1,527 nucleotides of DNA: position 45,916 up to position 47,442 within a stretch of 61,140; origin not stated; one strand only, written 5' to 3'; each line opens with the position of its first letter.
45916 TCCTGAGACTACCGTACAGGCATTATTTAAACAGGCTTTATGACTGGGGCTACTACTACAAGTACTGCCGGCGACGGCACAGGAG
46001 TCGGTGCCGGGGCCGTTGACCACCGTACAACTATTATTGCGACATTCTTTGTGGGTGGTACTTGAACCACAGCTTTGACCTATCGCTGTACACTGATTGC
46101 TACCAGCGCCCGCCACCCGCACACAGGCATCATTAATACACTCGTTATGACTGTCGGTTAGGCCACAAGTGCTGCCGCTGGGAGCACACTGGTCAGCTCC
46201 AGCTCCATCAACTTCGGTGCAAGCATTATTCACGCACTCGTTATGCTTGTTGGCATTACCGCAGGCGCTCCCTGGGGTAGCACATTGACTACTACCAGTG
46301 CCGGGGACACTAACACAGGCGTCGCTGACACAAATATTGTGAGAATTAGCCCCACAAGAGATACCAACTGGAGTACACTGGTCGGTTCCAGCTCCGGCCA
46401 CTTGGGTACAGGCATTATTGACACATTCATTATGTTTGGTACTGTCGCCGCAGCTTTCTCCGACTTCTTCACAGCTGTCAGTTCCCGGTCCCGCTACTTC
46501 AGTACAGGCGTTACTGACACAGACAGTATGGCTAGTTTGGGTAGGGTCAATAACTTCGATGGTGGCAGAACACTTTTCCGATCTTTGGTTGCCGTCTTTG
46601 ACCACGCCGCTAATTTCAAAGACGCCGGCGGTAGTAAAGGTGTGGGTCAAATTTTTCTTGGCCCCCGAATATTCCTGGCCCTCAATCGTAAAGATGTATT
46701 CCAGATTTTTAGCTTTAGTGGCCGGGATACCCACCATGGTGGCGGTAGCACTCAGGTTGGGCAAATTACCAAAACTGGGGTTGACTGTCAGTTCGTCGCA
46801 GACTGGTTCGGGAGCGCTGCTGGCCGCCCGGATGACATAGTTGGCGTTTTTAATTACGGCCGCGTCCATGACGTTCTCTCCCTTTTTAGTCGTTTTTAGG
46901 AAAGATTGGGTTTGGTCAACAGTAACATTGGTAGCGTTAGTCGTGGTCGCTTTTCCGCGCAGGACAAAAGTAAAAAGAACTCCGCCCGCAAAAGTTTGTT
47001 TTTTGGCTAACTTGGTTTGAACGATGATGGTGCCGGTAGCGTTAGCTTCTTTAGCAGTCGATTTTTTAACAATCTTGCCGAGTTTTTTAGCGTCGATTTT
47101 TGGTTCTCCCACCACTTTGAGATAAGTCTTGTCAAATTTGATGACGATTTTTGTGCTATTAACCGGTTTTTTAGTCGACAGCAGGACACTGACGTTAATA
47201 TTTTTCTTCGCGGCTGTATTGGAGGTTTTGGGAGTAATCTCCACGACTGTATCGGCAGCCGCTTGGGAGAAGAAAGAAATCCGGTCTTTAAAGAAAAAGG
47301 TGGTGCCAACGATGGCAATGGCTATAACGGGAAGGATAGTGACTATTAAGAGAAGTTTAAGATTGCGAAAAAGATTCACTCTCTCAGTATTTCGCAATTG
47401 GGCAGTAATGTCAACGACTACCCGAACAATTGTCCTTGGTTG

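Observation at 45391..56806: A ~30-residue four-cysteine module iterated about twenty times across five secreted proteins (candidate undescribed extracellular repeat family)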

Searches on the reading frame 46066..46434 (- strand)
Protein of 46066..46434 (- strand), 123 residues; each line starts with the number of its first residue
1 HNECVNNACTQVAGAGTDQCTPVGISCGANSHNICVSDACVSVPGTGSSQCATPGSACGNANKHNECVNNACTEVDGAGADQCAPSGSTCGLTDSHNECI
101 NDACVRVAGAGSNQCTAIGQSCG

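Call 41: predict_structure(alignment_id=A4)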
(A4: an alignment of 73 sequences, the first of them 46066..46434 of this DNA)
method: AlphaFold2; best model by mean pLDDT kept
length: 123 residues; sequences in the alignment: 73
mean_pLDDT: 84.8   pTM: 0.38
mean pLDDT of the five models: 84.8, 79.2, 79.0, 77.4, 72.8
residues with pLDDT >= 90: 35; 70-90: 80; 50-70: 8; < 50: 0
segments of 3 or more residues with pLDDT < 50: none
pLDDT, mean of each block of 10 residues (from residue 1): 89 91 80 86 83 79 81 83 79 83 91 93 87
secondary structure, 60 per line:
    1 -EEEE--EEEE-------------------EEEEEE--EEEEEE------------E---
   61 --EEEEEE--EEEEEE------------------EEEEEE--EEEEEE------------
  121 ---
elements in order: E2-5 E8-11 E31-36 E39-44 E63-68 E71-76 E95-100 E103-108

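Call 47: fold_search(model_id=the predicted structure, library=pdb)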
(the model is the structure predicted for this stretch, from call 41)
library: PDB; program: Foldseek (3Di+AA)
matches with E <= 10: 2; with E <= 0.001: 0
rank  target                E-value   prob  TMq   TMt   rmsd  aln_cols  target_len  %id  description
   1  2qj6_A                2.2e+00  0.03  0.19  0.11  13.2       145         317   11  Crystal structure analysis of a 14 repeat C-terminal fragment of toxin TcdA in Clostridium difficile (released 2008-07-15)
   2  7n9q                  9.1e+00  0.01  0.18  0.03  13.1       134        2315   13  State 3 of TcdB and FZD2 at pH5 (released 2022-03-02)

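Call 51: search_solved_structures(query=A4, max_evalue=10, show_alignments=3)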
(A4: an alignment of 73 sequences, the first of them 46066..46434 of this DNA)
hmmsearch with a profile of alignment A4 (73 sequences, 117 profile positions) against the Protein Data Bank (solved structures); distinct sequences matched with E-value up to 10: 0.

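Call 63: find_homologous_proteins(query=A4, max_evalue=1e-10)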
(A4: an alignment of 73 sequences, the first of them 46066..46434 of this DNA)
Query A4 (73 sequences) (123 aa, profile of the alignment): 1 proteins with E <= 1e-10 among 755 candidates.
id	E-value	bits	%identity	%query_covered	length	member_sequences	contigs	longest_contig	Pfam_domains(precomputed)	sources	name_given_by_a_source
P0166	6.1e-18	83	32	72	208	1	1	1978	-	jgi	jgi:hypothetical protein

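Call 83: fold_search(model_id=the predicted structure, library=viral)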
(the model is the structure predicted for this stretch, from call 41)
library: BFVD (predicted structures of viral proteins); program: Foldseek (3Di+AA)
matches with E <= 10: 5; with E <= 0.001: 0
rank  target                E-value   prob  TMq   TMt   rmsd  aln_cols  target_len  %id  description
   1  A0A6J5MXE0            3.4e+00  0.01  0.13  0.06  23.0       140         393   14  Uncharacterized protein [uncultured Caudovirales phage]
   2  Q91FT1                6.7e+00  0.01  0.12  0.09  13.8        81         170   14  Cysteine-rich uncharacterized protein 241L [Invertebrate iridescent virus 6]
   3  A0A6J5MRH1            7.5e+00  0.01  0.13  0.04  18.1       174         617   14  Uncharacterized protein [uncultured Caudovirales phage]
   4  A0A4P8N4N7            9.1e+00  0.01  0.12  0.04  11.2        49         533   14  Uncharacterized protein [Rheinheimera phage vB_RspM_Barba17S]
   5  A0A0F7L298            9.6e+00  0.01  0.11  0.11   9.5        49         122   18  Uncharacterized protein [uncultured marine virus]

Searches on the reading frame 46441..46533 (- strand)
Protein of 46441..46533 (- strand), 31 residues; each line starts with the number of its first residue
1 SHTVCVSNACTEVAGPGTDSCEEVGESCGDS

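Call 25: search_protein_representatives(alignment_id=A1)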
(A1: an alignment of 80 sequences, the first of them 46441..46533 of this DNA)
Query: 80 sequences, 30 profile positions. Proteins with E-value up to 0.001 (for the whole library): 1224; up to 1e-10: 501; up to 1e-30: 108. The best 150 are listed.
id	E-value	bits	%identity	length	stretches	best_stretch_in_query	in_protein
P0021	8.6e-97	332.5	-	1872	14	2-29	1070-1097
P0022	1.0e-95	329.0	-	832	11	1-27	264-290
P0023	1.2e-94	325.6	-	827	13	1-30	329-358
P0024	1.4e-93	322.2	-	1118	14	2-29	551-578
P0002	4.1e-93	320.7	-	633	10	1-30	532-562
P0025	1.3e-90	312.7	-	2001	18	1-29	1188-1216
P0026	2.4e-87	302.2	-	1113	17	1-29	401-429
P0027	8.2e-80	278.2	-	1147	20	1-29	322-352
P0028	1.2e-79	277.6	-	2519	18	2-28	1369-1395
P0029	3.3e-79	276.2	-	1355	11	1-28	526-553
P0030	3.4e-77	269.8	-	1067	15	1-28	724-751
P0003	1.2e-75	264.8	-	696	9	1-29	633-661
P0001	1.2e-74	261.6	-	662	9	1-28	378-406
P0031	2.0e-72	254.5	-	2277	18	1-21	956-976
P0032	6.1e-71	249.8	-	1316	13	1-29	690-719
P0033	9.9e-69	242.7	-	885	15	1-29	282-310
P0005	2.0e-63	225.7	-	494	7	1-30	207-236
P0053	2.6e-48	177.4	-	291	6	1-29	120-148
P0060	4.2e-45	167.1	-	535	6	1-28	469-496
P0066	1.6e-42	158.9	-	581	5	1-30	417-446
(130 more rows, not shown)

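Call 30: search_protein_families(library=pfam, alignment_id=A2, max_evalue=0.001)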
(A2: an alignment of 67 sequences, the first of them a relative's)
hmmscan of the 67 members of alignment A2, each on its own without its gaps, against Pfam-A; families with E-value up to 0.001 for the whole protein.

A. member 1, P0023 (827 aa): 1 family
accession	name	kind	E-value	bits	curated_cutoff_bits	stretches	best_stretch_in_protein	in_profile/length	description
PF13948.11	DUF4215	-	1.8e-08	35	27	2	412-441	19-47/47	Domain of unknown function (DUF4215)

B. families by the number of members that match (of 67 scanned): 26 families (the first 25 are shown)
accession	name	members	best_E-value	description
PF00801.26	PKD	10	2.7e-13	PKD domain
PF18911.6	PKD_4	8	3.6e-13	PKD domain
PF13948.11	DUF4215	5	2.5e-18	Domain of unknown function (DUF4215)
PF07705.17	CARDB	4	6.1e-12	CARDB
PF13462.12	Thioredoxin_4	2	1.6e-23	Thioredoxin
PF00092.34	VWA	2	5.4e-17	von Willebrand factor type A domain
PF01323.26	DSBA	2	1.8e-10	DSBA-like thioredoxin domain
PF17957.7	Big_7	2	2.4e-06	Bacterial Ig domain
PF11611.13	DUF4352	1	1e-22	Domain of unknown function (DUF4352)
PF13365.12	Trypsin_2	1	1.5e-22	Trypsin-like peptidase domain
PF00089.32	Trypsin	1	1.8e-15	Trypsin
PF13620.12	CarboxypepD_reg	1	2.7e-15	Carboxypeptidase regulatory-like domain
PF08308.17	PEGA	1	3e-12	PEGA domain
PF13519.12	VWA_2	1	5e-10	von Willebrand factor type A domain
PF16729.10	DUF5067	1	6.2e-09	Domain of unknown function (DUF5067)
PF23416.1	DUF7107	1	2.5e-08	Domain of unknown function (DUF7107)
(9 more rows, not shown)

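Call 32: search_protein_families(library=pfam, proteins=[P0026, P0033], max_evalue=1)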
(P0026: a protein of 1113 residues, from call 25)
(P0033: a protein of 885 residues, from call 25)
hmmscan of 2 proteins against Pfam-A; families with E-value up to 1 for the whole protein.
P0026 (1113 aa): 1 family
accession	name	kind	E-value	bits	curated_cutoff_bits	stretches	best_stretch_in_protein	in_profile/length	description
PF00526.23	Dicty_CTDC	-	3.4e-07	30.4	27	1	315-337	2-24/24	Dictyostelium (slime mold) repeat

P0033 (885 aa): 2 families
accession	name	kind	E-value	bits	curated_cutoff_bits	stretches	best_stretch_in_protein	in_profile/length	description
PF07705.17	CARDB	-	6.9e-11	42.7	22.7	1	723-814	13-100/101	CARDB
PF02752.27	Arrestin_C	-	0.096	13.4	27.7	1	827-857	7-37/137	Arrestin (or S-antigen), C-terminal domain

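Call 52: search_solved_structures(query=A1, max_evalue=10, show_alignments=3)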
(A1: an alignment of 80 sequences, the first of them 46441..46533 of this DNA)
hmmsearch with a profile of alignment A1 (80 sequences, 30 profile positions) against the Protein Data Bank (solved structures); distinct sequences matched with E-value up to 10: 1.
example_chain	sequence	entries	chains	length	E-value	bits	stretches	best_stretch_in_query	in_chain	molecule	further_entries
3zld_B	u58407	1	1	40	0.44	13.5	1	7-18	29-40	RHOPTRY NECK PROTEIN 2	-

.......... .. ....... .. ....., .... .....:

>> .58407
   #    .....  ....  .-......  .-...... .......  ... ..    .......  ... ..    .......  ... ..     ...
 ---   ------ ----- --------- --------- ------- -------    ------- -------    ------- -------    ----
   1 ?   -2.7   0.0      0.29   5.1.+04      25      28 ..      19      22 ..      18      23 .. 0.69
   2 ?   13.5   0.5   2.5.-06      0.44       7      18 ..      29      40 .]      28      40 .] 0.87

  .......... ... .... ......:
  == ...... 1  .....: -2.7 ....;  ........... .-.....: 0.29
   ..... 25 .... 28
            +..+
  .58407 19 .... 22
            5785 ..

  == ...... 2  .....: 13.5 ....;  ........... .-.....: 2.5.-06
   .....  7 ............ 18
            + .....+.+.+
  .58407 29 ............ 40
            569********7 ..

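Call 64: list_cluster_members(proteins=[P0021, P0022, P0024, P0025, P0026, P0028, P0033, P0053, P0060, P0066])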
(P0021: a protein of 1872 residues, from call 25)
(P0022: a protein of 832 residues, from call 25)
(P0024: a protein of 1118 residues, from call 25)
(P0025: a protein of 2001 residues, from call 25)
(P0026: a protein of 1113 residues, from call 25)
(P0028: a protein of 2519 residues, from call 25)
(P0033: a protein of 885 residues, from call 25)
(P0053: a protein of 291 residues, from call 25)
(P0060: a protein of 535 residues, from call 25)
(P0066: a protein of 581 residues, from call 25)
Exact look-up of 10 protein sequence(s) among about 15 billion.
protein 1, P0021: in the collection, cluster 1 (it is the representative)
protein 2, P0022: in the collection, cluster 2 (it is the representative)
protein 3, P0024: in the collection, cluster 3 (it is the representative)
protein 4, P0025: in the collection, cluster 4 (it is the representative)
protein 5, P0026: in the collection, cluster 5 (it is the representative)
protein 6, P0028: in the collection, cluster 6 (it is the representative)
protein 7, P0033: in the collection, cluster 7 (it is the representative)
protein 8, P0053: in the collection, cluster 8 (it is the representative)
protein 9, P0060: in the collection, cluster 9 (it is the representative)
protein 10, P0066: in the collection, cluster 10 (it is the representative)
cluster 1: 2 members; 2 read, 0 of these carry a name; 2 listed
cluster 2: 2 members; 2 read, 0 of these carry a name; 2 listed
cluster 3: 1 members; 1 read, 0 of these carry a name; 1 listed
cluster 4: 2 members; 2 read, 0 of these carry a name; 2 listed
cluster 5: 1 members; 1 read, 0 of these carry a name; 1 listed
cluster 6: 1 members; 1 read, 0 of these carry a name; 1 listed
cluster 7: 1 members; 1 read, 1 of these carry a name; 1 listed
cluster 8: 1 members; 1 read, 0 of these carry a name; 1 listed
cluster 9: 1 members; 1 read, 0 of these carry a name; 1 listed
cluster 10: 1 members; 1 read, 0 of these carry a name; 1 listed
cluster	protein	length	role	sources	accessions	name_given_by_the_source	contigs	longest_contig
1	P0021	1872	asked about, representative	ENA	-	-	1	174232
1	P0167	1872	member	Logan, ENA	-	-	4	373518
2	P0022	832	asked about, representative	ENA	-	-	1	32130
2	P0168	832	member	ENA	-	-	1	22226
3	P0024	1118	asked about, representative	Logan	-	-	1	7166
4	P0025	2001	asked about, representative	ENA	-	-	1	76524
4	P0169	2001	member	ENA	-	-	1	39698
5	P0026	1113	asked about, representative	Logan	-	-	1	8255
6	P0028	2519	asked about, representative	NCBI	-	-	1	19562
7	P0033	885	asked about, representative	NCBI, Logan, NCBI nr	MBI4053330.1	MAG: hypothetical protein HY394_04805 [Candidatus Diapherotrites archaeon] | hypothetical protein [Candidatus Diapherotrites archaeon]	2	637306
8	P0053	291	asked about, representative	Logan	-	-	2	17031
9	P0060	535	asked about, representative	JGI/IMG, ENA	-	-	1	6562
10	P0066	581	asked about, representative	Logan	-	-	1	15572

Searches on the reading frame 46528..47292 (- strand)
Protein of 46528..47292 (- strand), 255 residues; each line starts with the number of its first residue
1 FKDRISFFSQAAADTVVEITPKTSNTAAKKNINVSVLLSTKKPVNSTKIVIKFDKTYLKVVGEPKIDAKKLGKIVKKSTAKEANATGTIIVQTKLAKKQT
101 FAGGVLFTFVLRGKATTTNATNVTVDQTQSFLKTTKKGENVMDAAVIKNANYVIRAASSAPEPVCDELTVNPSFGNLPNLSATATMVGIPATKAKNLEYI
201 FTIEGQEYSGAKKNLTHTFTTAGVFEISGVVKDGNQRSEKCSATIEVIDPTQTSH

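Call 65: search_solved_structures(query=window:46528-47292:-, max_evalue=10, show_alignments=2)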
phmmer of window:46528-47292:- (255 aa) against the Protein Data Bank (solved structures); distinct sequences matched with E-value up to 10: 1.
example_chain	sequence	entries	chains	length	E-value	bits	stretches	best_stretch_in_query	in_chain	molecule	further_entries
7sc8_BN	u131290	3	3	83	1.7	11.4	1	184-252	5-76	Phycobilisome 8.9 kDa linker polypeptide, phycocyanin-associated, rod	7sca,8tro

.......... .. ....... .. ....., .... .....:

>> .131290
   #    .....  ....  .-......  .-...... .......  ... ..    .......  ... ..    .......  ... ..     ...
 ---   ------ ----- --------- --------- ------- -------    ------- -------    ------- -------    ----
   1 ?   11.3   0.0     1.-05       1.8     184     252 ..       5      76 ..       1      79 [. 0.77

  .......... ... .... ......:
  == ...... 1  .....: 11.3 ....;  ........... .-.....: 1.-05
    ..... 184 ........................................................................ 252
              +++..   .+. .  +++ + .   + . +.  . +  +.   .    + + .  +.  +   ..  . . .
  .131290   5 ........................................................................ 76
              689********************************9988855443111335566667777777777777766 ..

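Call 67: find_homologous_proteins(query=window:46528-47292:-, max_evalue=0.001)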
Query window:46528-47292:-: 1482 candidates shared short words with the query, none scored E <= 0.001.
